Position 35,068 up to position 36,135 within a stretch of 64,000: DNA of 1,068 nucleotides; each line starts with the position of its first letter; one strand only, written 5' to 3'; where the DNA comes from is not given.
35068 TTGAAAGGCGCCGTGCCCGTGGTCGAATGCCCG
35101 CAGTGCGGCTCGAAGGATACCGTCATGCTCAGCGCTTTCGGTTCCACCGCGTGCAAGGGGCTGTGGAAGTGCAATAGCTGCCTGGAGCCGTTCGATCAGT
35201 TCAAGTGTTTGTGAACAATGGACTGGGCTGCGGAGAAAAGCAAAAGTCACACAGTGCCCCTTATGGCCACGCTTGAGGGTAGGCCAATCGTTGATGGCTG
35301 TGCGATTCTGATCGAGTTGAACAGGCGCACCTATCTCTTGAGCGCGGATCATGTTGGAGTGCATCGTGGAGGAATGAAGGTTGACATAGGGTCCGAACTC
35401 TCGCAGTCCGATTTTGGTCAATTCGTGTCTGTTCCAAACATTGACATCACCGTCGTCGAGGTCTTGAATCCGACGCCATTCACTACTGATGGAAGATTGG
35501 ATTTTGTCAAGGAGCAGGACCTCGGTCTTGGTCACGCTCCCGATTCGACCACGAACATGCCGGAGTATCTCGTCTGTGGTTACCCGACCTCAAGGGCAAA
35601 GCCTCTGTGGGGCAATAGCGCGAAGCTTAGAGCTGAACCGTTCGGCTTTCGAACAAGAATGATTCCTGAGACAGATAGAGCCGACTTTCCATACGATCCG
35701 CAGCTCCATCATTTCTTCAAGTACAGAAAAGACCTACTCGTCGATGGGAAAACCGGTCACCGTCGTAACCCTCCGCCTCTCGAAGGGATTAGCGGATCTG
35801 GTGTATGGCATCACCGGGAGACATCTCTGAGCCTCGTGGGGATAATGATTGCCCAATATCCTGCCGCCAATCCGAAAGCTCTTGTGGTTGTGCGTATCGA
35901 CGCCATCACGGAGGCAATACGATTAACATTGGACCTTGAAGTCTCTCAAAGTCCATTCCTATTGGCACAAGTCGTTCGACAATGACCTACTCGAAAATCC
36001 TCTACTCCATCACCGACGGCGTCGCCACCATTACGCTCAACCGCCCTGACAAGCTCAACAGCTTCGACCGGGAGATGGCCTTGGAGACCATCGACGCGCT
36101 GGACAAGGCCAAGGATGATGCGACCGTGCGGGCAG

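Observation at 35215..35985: Low-GC trypsin-like serine protease gene inserted precisely at the paaD/paaG junction, flanked by a 6-bp ACAATG duplication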

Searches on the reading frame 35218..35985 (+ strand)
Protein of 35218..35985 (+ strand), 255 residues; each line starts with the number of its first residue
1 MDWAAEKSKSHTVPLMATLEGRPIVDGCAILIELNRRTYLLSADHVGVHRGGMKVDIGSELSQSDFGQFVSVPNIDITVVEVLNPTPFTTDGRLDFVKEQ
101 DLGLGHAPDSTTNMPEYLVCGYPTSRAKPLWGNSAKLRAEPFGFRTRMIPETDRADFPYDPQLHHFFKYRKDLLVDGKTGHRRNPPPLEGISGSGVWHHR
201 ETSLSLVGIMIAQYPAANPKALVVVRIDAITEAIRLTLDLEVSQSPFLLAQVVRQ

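Call 5: search_protein_families(library=pfam, proteins=[window:35218-35985:+], max_evalue=0.01)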
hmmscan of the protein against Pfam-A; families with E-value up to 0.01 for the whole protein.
window:35218-35985:+ (255 aa): 0 families

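Call 6: search_protein_families(library=pfam, proteins=[window:35218-35985:+], max_evalue=10)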
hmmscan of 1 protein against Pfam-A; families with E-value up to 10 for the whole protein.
window:35218-35985:+ (255 aa): 0 families

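Call 7: search_protein_families(library=padloc, proteins=[window:35218-35985:+], max_evalue=10)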
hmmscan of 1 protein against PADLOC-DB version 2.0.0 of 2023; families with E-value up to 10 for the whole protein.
window:35218-35985:+ (255 aa): 2 families
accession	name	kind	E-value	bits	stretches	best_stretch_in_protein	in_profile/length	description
PDLC03855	LmuA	-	7.3e-07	26.8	1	7-236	6-197/425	-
PDLC03785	RT_UG9_large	-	0.035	10.3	1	181-225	153-194/772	DRT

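Call 8: search_protein_families(library=ncbifam, proteins=[window:35218-35985:+], max_evalue=10)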
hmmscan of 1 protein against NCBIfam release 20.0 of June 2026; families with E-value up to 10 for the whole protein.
window:35218-35985:+ (255 aa): 0 families

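Call 9: search_solved_structures(query=window:35218-35982:+, max_evalue=10)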
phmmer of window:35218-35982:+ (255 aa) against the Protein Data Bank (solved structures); distinct sequences matched with E-value up to 10: 2.
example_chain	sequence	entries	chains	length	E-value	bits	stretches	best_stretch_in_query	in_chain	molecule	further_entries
4p99_A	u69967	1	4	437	1.7e-06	30.7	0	10-62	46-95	MpAFP_RII tetra-tandemer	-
4x5l_A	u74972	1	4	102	1.9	10.9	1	17-55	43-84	Down syndrome cell adhesion molecule, isoform AM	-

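Call 10: find_homologous_proteins(query=window:35218-35982:+, max_evalue=0.001)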
Query window:35218-35982:+ (255 aa): 3 proteins with E <= 0.001 among 682 candidates.
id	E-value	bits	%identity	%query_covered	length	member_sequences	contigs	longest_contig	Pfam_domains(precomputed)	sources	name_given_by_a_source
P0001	1.1e-132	459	100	80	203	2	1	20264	-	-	-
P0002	1.1e-80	289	54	93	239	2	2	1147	-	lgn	-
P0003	1.4e-55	206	43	96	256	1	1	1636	-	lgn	-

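Call 13: find_encoding_contigs(protein=P0002, flank=10000)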
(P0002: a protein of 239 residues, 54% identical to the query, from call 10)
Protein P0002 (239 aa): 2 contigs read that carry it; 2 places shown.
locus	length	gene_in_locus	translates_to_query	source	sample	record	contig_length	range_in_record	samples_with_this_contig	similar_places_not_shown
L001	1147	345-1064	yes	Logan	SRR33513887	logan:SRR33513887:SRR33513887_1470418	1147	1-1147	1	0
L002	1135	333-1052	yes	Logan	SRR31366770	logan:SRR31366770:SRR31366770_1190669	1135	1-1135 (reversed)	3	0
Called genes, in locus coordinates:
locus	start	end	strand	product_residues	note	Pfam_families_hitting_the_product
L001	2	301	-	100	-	?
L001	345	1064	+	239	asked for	-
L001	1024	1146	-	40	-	?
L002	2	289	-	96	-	?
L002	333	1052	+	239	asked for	-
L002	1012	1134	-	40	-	?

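Call 14: find_encoding_contigs(protein=P0003, flank=10000)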
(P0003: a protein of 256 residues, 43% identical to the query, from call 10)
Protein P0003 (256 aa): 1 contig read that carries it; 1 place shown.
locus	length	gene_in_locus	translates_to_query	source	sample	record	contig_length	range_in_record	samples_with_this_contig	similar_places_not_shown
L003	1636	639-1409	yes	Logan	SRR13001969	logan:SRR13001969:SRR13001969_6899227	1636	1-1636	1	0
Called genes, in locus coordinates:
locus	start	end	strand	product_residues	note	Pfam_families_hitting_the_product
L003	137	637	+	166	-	PF01883:FeS_assembly_P, PF23451:Zn_ribbon_PaaD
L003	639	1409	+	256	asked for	-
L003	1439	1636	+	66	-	?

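Call 21: search_protein_representatives(protein=window:35218-35982:+)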
Query: 255 residues. Proteins with E-value up to 0.001 (for the whole library): 131; up to 1e-10: 11; up to 1e-30: 4. The best 131 are listed.
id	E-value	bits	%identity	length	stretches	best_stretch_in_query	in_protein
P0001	3.4e-133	459.0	100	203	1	53-255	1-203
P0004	2.7e-69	249.7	47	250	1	2-247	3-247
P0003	4.5e-56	206.3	43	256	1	6-247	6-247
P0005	8.2e-41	156.3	35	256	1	9-254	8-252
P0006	5.1e-29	117.7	34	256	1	6-245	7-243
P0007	3.2e-23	98.7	29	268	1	11-247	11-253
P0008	3.5e-19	85.5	33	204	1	62-247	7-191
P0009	1.8e-14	70.0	30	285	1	26-241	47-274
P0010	1.5e-12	63.7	28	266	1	4-247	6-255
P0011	1.7e-11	60.3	31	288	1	73-242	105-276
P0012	9.2e-11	57.9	27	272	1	4-245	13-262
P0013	6.9e-10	55.0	30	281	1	12-248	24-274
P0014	1.2e-09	54.2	29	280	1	21-246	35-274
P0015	1.7e-09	53.7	27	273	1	19-245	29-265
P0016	2.5e-09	53.2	28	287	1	45-235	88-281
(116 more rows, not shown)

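Call 25: find_homologous_proteins(query=A2, max_evalue=0.00001)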
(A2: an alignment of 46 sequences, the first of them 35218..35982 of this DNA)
Query A2 (46 sequences) (255 aa, profile of the alignment): 237 proteins with E <= 0.00001 among 8000 candidates; the best 120 are listed.
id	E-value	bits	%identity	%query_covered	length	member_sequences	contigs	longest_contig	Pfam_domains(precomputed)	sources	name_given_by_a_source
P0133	4.0e-93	329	24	97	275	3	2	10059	-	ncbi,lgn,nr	ncbi:MAG: hypothetical protein HKN51_14770 [Saprospiraceae bacterium]|nr:hypothetical protein [Sapro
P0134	1.2e-92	328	26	97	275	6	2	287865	-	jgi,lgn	jgi:hypothetical protein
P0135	7.1e-90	319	26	95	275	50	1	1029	-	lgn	-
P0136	1.5e-89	318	23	98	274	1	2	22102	-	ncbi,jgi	jgi:hypothetical protein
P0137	2.0e-89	317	26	93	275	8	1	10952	-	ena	-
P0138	2.1e-89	317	23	96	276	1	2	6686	-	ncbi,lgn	-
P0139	3.6e-89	316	25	91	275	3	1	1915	-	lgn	-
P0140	3.6e-89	316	26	98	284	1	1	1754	-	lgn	-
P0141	1.3e-88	315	24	95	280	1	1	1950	-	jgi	jgi:hypothetical protein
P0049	3.1e-88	313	24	96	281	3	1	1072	-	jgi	jgi:hypothetical protein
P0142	6.7e-88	312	25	98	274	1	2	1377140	-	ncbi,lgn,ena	-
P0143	2.4e-87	310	27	96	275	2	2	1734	-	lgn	-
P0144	7.2e-87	309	25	95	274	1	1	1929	-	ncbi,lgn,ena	-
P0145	1.5e-86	308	25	96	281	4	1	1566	-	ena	-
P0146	3.2e-86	307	26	92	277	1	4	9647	-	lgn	-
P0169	6.6e-82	293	26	89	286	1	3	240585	-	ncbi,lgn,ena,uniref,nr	ncbi:serine protease [Flavobacterium sp. HXWNR69]|uniref:Serine protease n=1 Tax=Flavobacterium frag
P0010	7.2e-79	283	26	95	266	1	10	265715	-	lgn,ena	-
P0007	1.7e-66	242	28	92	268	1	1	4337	-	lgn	-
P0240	1.6e-65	239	26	89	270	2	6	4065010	-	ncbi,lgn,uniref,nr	ncbi:hypothetical protein [Myroides]|uniref:Trypsin-like peptidase n=1 Tax=Myroides indicus TaxID=13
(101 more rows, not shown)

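Call 27: find_encoding_contigs(protein=P0134, flank=6000, max_places=2)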
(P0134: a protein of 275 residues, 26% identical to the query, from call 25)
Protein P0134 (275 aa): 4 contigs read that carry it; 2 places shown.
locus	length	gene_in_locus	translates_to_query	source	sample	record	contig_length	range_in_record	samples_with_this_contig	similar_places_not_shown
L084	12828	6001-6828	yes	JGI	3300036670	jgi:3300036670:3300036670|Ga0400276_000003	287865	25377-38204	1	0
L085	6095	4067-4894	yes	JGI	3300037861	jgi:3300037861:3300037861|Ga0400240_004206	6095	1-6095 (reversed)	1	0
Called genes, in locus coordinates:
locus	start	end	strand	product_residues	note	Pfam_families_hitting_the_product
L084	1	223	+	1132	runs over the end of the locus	PF00176:SNF2-rel_dom, PF00270:DEAD (faint), PF04851:ResIII, PF00271:Helicase_C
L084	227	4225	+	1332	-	PF20473:MmeI_Mtase (faint), PF02384:N6_Mtase (faint), PF07669:Eco57I, PF12950:TaqI_C (weak)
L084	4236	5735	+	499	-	PF13271:DUF4062, PF13749:HATPase_c_4, PF21247:Fic-like_C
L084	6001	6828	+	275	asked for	-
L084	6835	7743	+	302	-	PF18860:AbiJ_NTD3, PF14355:Abi_C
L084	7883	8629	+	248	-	PF01183:Glyco_hydro_25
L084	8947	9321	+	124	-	PF01022:HTH_5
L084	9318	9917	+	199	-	PF02411:MerT, PF00403:HMA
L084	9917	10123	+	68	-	-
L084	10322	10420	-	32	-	-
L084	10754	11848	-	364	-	PF08240:ADH_N, PF16912:Glu_dehyd_C, PF00107:ADH_zinc_N, PF13602:ADH_zinc_N_2 (faint)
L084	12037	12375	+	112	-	-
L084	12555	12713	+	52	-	-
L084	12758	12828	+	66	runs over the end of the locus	-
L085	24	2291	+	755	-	PF07669:Eco57I, PF12950:TaqI_C (weak)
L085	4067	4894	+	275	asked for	-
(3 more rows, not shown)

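Call 28: find_encoding_contigs(protein=P0142, flank=6000, max_places=2)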
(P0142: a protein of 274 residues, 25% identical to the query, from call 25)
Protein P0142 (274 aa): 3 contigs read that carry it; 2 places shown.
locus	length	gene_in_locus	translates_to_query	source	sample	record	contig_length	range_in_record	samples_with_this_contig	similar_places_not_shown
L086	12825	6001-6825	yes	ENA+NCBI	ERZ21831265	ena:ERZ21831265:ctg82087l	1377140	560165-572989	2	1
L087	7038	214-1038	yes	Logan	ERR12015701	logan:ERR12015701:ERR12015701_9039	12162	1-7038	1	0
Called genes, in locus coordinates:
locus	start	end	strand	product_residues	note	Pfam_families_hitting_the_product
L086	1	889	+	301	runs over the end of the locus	-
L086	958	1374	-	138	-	-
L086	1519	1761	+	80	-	-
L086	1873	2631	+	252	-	PF09603:Fib_succ_major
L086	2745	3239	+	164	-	-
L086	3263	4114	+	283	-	-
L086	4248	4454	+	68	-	-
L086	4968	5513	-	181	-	PF01078:Mg_chelatase, PF13335:Mg_chelatase_C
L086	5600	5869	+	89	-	PF13744:HTH_37 (faint), PF01381:HTH_3, PF12844:HTH_19 (weak), PF13560:HTH_31 (weak)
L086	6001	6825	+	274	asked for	-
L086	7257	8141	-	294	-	PF08401:ArdcN, PF18818:MPTase-PolyVal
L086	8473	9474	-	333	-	PF13289:SIR2_2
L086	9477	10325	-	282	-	-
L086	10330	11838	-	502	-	-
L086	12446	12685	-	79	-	-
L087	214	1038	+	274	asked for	-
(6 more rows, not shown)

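Call 29: find_encoding_contigs(protein=P0010, flank=6000, max_places=3)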
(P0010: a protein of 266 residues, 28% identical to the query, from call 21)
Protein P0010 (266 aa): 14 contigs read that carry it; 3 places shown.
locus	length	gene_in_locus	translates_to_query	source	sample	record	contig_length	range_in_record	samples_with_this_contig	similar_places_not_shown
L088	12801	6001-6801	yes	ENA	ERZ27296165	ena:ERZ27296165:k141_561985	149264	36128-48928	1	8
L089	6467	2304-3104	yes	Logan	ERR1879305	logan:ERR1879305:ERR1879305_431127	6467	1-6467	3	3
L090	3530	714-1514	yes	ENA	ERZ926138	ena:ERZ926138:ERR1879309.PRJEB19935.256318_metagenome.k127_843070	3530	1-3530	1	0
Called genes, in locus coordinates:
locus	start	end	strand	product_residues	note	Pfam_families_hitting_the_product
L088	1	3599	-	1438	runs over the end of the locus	PF00873:ACR_tran, PF02321:OEP (faint)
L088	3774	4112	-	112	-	-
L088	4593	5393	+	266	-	PF13391:HNH_2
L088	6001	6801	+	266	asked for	-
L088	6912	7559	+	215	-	-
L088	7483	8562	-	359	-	PF01381:HTH_3, PF12844:HTH_19 (weak), PF06114:Peptidase_M78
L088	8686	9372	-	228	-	-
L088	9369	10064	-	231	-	-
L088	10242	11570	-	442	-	PF03812:KdgT, PF03601:Cons_hypoth698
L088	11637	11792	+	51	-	-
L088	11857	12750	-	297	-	PF07920:DUF1684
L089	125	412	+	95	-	-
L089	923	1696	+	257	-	PF13391:HNH_2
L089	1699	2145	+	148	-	PF14390:DUF4420 (weak)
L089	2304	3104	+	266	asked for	-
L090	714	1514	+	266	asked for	-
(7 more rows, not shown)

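Call 32: find_encoding_contigs(protein=P0004, flank=8000, max_places=3)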
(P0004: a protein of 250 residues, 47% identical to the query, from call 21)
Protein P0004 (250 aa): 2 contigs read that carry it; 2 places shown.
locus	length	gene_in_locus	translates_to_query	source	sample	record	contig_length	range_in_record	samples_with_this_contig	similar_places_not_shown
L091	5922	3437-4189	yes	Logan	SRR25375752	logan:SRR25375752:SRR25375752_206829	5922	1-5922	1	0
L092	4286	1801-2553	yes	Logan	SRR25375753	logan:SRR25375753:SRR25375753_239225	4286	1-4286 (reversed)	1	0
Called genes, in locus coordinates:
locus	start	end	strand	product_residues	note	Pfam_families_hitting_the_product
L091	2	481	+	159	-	?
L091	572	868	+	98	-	PF06243:PaaB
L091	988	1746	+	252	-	PF05138:PaaA_PaaC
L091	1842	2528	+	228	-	-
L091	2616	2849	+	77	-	-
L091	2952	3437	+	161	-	PF01883:FeS_assembly_P, PF23451:Zn_ribbon_PaaD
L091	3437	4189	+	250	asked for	-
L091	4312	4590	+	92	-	-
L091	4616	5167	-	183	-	PF00583:Acetyltransf_1, PF13302:Acetyltransf_3, PF13420:Acetyltransf_4 (weak)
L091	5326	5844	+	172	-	PF00829:Ribosomal_L21p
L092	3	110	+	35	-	?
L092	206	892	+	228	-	-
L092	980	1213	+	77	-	-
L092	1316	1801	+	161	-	PF01883:FeS_assembly_P, PF23451:Zn_ribbon_PaaD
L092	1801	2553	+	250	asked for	-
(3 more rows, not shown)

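Call 33: find_encoding_contigs(protein=P0005, flank=8000, max_places=3)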
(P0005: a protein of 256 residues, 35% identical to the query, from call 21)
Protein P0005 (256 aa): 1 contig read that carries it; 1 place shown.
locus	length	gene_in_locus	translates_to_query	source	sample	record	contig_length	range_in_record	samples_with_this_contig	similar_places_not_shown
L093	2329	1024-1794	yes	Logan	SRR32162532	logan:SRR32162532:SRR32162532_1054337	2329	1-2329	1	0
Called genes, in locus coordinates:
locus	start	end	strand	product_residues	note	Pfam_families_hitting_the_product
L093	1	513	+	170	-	?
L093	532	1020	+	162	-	PF01883:FeS_assembly_P, PF23451:Zn_ribbon_PaaD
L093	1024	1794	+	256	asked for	-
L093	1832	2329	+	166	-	?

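Call 34: find_encoding_contigs(protein=P0006, flank=8000, max_places=3)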
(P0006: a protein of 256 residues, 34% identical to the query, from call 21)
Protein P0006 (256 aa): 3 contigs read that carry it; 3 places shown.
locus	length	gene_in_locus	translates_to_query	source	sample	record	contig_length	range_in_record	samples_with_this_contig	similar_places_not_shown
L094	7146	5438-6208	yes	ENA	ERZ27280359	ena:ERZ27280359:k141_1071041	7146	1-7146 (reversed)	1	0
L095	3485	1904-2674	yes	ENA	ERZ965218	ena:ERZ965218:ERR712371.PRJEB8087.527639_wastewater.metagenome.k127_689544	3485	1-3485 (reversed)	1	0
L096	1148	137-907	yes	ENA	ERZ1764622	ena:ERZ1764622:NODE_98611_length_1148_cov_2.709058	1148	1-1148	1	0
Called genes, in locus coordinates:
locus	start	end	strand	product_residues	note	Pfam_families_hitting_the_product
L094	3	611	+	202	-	?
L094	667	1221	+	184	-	-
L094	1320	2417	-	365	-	PF00970:FAD_binding_6, PF00175:NAD_binding_1, PF00111:Fer2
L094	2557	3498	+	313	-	PF05138:PaaA_PaaC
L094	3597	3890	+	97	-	PF06243:PaaB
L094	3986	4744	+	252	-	PF05138:PaaA_PaaC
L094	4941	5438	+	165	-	PF01883:FeS_assembly_P, PF23451:Zn_ribbon_PaaD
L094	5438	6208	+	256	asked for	-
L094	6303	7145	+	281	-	?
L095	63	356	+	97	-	PF06243:PaaB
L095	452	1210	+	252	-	PF05138:PaaA_PaaC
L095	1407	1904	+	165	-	PF01883:FeS_assembly_P, PF23451:Zn_ribbon_PaaD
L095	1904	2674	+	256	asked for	-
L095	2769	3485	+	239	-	?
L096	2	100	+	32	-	?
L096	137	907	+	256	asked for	-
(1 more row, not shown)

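Call 37: predict_structure(alignment_id=A2)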
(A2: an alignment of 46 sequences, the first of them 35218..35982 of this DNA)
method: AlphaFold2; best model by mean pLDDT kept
length: 255 residues; sequences in the alignment: 46
mean_pLDDT: 92.9   pTM: 0.91
mean pLDDT of the five models: 92.9, 92.9, 92.6, 92.3, 91.8
residues with pLDDT >= 90: 215; 70-90: 28; 50-70: 8; < 50: 4
segments of 3 or more residues with pLDDT < 50: 252-255
pLDDT, mean of each block of 10 residues (from residue 1): 92 94 95 98 83 78 93 96 97 97 93 93 96 89 96 95 96 94 96 98 97 97 98 97 88 48
secondary structure, 60 per line:
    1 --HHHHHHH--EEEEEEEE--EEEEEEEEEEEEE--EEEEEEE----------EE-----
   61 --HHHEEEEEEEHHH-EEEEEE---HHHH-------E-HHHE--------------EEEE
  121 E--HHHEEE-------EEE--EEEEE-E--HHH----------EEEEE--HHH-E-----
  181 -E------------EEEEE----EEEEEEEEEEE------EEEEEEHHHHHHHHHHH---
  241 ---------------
elements in order: H3-9 E12-19 E22-34 E37-43 E66-72 E77-82 H86-89 E117-121 E127-129 E137-139 E142-146 E164-168 E195-199 E204-214 E221-226 H227-237

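Call 41: fold_search(model_id=the predicted structure, library=pdb)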
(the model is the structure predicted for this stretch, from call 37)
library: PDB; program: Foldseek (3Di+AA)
matches with E <= 10: 1306; with E <= 0.001: 907
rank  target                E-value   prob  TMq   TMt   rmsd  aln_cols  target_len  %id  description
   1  5f8t_A                9.7e-08  1.00  0.57  0.60   5.2       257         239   14  The crystal structure of human Plasma Kallikrein in complex with its peptide inhibitor pkalin-2 (released 2016-12-14)
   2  7moa_D                1.3e-07  1.00  0.52  0.23   6.5       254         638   14  Cryo-EM structure of the c-MET II/HGF I complex bound with HGF II in a rigid conformation (released 2021-06-09)
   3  4ogy_A                1.5e-07  1.00  0.55  0.59   6.3       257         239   16  Crystal structure of Fab DX-2930 in complex with human plasma kallikrein at 2.1 Angstrom resolution (released 2014-07-09)
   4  4o3t_A                1.5e-07  1.00  0.49  0.56   7.6       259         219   14  Zymogen HGF-beta/MET with Zymogen Activator Peptide ZAP.14 (released 2014-06-04)
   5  4ogx_A                1.6e-07  1.00  0.56  0.60   6.1       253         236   16  Crystal structure of Fab DX-2930 in complex with human plasma kallikrein at 2.4 Angstrom resolution (released 2014-07-09)
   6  9mot_D                2.0e-07  1.00  0.58  0.61   6.7       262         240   15  Cryo-EM structure of factor Va bound to activated protein C (released 2025-05-21)
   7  1eai_A                2.1e-07  1.00  0.56  0.59   6.0       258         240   12  COMPLEX OF ASCARIS CHYMOTRPSIN/ELASTASE INHIBITOR WITH PORCINE ELASTASE (released 1999-04-05)
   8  1ekb_B                2.4e-07  1.00  0.54  0.57   6.2       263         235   17  THE SERINE PROTEASE DOMAIN OF ENTEROPEPTIDASE BOUND TO INHIBITOR VAL-ASP-ASP-ASP-ASP-LYS-CHLOROMETHANE (released 1999-10-14)
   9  1eq9_A                2.5e-07  1.00  0.55  0.62   5.8       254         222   15  CRYSTAL STRUCTURE OF FIRE ANT CHYMOTRYPSIN COMPLEXED TO PMSF (released 2000-10-03)
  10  2vnt_B                2.5e-07  1.00  0.48  0.47   9.0       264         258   11  Urokinase-Type Plasminogen Activator Inhibitor Complex with a 1-(7- SULPHOAMIDOISOQUINOLINYL)GUANIDINE (released 2008-02-19)
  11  4dgj_A                2.8e-07  1.00  0.53  0.57   6.5       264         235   15  Structure of a human enteropeptidase light chain variant (released 2012-04-18)
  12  5tjx                  3.4e-07  1.00  0.53  0.57   6.7       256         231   16  Structure of human plasma kallikrein (released 2016-12-21)
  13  1xx9_B                3.4e-07  1.00  0.53  0.57   6.3       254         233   14  Crystal Structure of the FXIa Catalytic Domain in Complex with EcotinM84R (released 2004-11-16)
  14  7mo7_D                3.4e-07  1.00  0.52  0.44   6.5       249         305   14  Cryo-EM structure of 2:2 c-MET/HGF holo-complex (released 2021-06-09)
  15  2pgq_B                3.6e-07  1.00  0.59  0.59   6.7       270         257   13  Human thrombin mutant C191A-C220A in complex with the inhibitor PPACK (released 2007-07-17)
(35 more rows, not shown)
